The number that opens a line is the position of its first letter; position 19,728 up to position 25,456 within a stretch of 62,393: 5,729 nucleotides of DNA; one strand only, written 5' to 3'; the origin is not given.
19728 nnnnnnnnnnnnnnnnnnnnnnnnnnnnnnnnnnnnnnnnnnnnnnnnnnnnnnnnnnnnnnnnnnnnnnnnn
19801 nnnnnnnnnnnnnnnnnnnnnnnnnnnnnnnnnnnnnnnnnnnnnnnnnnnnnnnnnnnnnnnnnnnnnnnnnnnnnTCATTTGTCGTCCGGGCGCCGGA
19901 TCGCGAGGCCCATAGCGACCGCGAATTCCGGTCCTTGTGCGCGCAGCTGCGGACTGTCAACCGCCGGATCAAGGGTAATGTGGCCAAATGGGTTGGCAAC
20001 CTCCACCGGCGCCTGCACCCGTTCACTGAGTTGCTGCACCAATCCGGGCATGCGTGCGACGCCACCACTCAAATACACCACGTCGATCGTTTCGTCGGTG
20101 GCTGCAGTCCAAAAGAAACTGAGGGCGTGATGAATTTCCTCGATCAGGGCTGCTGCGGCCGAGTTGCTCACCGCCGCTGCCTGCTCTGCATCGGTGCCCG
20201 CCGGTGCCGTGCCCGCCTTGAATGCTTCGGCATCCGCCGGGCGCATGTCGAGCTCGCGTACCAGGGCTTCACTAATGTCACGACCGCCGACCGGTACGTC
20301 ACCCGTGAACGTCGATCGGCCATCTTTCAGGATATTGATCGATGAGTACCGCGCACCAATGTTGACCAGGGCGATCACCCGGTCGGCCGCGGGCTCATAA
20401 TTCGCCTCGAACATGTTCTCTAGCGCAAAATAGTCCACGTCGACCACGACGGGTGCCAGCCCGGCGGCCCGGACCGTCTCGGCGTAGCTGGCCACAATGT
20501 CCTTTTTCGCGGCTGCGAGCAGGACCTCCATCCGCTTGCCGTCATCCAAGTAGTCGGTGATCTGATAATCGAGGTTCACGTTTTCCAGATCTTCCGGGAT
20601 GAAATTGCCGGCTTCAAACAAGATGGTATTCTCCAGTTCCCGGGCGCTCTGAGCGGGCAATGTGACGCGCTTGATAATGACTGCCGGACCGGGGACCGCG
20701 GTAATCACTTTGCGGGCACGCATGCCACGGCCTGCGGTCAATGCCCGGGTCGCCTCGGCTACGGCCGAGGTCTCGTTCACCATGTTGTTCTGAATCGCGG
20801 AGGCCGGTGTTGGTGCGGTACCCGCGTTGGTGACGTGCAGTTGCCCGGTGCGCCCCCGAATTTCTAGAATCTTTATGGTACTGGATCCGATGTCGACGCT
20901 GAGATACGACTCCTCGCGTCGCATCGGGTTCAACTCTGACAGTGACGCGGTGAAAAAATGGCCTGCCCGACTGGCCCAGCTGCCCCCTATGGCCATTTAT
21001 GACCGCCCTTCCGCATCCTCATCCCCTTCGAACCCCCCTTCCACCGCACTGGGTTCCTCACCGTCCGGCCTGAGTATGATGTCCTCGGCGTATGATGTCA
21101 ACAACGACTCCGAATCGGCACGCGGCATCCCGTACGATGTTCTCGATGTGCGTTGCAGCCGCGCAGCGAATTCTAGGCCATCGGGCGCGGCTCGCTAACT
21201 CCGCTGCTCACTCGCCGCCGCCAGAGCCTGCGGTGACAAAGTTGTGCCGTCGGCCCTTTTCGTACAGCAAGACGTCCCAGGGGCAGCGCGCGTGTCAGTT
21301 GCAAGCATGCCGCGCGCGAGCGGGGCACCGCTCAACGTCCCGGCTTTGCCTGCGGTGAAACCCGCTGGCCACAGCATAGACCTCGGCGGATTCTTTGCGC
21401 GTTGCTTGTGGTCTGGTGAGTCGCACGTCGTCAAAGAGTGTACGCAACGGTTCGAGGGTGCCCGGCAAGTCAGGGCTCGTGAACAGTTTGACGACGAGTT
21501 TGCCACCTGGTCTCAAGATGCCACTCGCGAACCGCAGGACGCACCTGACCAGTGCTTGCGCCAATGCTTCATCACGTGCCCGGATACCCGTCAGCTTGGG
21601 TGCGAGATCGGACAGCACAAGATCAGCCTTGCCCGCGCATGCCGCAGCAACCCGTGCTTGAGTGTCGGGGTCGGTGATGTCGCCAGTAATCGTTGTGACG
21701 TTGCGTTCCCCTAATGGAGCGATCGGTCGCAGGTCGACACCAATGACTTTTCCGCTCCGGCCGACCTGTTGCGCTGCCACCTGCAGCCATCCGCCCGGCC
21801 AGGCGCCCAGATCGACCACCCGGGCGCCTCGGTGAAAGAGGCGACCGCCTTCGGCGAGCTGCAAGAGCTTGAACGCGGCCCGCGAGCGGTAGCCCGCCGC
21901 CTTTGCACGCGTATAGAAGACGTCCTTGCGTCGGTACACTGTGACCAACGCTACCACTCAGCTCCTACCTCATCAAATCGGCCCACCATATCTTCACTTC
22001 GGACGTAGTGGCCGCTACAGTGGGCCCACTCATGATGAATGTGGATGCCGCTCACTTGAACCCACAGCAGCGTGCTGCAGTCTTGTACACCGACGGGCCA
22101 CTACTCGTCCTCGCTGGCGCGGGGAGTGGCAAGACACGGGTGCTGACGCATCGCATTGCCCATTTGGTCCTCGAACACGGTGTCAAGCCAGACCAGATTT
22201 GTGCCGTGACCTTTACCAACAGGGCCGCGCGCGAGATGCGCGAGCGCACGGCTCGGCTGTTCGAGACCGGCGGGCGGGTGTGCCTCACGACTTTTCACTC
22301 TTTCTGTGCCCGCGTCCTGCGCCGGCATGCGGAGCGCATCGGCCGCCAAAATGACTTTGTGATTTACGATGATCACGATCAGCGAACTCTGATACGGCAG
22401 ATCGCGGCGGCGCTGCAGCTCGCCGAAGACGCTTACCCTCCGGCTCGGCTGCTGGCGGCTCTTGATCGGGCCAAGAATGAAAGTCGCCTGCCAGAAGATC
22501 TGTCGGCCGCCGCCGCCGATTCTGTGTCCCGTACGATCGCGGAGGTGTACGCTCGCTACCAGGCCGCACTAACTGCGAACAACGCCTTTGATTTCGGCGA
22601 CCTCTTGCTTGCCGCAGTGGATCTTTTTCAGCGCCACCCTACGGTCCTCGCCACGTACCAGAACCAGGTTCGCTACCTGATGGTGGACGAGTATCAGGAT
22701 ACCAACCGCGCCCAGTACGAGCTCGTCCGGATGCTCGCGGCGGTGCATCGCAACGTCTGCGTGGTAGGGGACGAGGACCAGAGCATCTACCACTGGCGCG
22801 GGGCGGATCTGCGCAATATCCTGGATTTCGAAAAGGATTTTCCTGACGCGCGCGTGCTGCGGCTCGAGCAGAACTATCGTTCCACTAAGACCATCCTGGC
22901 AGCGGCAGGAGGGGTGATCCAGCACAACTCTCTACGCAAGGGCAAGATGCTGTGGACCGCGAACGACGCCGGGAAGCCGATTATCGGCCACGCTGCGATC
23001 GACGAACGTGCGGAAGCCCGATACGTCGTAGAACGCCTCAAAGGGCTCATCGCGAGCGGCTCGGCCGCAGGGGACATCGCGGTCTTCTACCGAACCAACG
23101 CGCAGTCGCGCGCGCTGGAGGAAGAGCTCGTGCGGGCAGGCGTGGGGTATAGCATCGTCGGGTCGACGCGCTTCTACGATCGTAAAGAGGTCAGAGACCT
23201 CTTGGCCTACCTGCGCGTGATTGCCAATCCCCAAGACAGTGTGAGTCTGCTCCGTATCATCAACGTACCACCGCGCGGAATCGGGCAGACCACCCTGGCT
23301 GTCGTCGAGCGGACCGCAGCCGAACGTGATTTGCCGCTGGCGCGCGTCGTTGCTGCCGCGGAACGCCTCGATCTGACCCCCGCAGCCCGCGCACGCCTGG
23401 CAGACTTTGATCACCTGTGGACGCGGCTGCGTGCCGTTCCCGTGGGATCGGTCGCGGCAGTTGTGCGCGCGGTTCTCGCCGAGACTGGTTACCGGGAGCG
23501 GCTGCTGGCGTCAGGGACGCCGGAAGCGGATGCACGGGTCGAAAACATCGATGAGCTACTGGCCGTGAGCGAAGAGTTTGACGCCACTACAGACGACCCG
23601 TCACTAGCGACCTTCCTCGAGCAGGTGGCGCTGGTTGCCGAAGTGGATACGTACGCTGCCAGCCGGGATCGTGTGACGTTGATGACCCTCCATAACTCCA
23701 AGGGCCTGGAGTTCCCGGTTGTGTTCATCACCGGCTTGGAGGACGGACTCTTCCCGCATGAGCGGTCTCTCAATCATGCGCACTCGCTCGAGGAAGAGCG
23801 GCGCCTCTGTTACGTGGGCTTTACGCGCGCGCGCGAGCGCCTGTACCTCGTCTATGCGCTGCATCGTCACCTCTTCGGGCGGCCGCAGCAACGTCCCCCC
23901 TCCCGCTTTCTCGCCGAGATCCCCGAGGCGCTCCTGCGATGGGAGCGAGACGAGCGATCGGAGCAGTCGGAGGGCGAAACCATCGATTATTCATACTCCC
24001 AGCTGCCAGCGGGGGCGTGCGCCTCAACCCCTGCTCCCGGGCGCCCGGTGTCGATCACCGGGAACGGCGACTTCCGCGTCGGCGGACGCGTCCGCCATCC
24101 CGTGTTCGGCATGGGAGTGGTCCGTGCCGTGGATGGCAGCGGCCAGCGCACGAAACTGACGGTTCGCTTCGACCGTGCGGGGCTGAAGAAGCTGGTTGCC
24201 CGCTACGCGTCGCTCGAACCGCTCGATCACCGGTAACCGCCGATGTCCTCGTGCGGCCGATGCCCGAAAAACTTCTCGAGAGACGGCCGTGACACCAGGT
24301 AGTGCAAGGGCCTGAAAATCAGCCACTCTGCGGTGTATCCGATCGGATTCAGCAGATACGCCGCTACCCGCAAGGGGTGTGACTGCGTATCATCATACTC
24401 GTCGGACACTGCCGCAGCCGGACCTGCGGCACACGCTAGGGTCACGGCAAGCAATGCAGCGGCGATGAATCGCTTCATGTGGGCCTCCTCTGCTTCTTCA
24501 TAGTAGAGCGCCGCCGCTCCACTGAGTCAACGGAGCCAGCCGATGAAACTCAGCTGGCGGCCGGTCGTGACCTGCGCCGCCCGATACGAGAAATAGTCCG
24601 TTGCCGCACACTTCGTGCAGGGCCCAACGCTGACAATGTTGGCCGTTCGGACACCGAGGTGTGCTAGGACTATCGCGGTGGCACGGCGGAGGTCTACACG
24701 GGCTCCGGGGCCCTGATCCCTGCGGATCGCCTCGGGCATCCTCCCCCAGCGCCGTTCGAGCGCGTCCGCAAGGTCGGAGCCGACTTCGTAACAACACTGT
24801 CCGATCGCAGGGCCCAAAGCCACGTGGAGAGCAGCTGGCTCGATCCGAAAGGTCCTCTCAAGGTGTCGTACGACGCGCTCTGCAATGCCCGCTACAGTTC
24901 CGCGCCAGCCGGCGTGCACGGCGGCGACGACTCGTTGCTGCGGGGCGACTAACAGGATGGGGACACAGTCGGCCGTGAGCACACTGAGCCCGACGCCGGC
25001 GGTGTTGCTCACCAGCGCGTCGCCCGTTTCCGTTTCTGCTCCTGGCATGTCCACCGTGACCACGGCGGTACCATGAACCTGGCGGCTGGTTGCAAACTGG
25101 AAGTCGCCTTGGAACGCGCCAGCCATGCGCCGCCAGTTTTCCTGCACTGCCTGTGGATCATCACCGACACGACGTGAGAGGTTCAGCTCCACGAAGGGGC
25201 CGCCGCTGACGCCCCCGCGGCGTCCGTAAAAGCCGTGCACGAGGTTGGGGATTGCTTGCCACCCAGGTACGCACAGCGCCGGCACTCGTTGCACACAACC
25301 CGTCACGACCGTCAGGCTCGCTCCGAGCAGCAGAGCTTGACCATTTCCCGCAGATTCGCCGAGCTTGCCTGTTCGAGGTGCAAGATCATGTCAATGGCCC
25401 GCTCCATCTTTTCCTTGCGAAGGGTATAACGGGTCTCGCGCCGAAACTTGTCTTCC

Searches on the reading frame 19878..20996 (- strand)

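Call 68: search_protein_families(library=pfam, proteins=[window:19878-20996:-], max_evalue=0.00001)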
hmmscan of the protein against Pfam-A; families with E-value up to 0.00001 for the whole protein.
window:19878-20996:- (372 aa): 2 families
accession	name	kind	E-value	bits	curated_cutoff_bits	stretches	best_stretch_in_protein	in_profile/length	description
PF11104.14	PilM_2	-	3e-71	240.5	27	1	34-368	2-339/340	Type IV pilus assembly protein PilM;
PF14450.12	FtsA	-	7.4e-11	42.9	31.8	1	209-363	1-127/127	Cell division protein FtsA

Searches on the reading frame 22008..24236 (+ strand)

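Call 68: search_protein_families(library=pfam, proteins=[window:22008-24236:+], max_evalue=0.00001)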
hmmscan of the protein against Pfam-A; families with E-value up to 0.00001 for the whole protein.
window:22008-24236:+ (742 aa): 7 families
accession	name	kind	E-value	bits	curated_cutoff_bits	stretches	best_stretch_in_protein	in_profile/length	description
PF00580.27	UvrD-helicase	-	8.5e-93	311.4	23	1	17-279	1-271/271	UvrD/REP helicase N-terminal domain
PF13361.12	UvrD_C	-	3.9e-74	250.6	25.6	2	285-445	2-162/350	UvrD-like helicase C-terminal domain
PF13245.12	AAA_19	-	7.9e-25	88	25.1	1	21-262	1-132/134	AAA domain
PF13538.12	UvrD_C_2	-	6.4e-11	42.4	27.4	1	556-615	2-52/52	UvrD-like helicase C-terminal domain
PF21196.3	PcrA_UvrD_tudor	-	1.4e-09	38.1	23.9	1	691-734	1-44/48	PcrA/UvrD tudor domain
PF13604.12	AAA_30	-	3.1e-09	37.3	27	0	16-87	1-72/191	AAA domain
PF01443.25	Viral_helicase1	-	1.5e-08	35.2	21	0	552-614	173-226/228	Viral superfamily 1 RNA helicase core domain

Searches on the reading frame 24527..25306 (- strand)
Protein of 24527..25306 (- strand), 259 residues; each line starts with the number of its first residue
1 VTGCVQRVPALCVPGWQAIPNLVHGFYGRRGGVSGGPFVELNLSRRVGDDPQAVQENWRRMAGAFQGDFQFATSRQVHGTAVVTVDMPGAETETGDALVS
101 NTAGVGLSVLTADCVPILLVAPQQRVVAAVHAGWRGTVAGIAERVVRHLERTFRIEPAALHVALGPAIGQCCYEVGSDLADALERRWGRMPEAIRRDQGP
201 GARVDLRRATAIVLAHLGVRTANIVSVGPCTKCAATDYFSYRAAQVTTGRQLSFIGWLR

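Call 68: search_protein_families(library=pfam, proteins=[window:24527-25306:-], max_evalue=0.00001)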
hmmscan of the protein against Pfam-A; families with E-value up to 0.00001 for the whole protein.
window:24527-25306:- (259 aa): 1 family
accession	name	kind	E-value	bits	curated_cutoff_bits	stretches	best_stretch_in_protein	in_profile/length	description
PF02578.20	Cu-oxidase_4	-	3.2e-72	243.2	22.9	1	29-255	3-237/238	Multi-copper polyphenol oxidoreductase laccase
